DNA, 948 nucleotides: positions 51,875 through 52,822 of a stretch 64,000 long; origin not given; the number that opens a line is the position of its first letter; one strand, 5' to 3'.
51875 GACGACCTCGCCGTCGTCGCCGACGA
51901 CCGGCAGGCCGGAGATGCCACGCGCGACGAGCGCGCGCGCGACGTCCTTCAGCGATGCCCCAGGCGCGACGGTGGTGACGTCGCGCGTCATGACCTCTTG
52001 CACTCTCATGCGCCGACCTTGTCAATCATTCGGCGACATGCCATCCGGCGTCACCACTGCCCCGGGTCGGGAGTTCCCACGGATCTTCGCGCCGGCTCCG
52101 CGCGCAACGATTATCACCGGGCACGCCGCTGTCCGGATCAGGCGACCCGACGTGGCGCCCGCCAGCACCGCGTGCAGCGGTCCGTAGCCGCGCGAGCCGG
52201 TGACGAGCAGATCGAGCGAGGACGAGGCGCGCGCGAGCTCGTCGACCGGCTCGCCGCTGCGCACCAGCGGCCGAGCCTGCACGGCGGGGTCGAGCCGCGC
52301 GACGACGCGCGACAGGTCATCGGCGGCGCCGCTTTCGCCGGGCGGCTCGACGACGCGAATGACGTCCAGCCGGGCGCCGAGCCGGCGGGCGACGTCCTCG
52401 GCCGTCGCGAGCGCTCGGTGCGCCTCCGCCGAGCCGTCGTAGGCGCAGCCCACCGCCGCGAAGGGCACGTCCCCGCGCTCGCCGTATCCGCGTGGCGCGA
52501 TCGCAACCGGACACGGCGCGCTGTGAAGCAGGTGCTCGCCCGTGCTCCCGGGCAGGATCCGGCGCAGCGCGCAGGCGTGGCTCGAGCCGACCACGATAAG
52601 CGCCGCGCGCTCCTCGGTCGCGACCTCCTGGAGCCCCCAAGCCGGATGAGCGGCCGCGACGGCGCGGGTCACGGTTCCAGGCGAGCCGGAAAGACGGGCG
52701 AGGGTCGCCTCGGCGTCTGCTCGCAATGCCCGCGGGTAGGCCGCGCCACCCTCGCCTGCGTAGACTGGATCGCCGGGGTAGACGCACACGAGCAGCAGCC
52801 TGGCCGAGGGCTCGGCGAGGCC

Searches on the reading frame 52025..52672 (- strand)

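Call 44: search_protein_families(library=pfam, proteins=[window:52025-52672:-], max_evalue=0.001)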
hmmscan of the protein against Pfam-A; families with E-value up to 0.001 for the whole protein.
window:52025-52672:- (216 aa): 1 family
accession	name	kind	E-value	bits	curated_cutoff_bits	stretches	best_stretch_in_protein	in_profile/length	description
PF00582.32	Usp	-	1.1e-27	97.7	24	2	74-189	5-140/141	Universal stress protein family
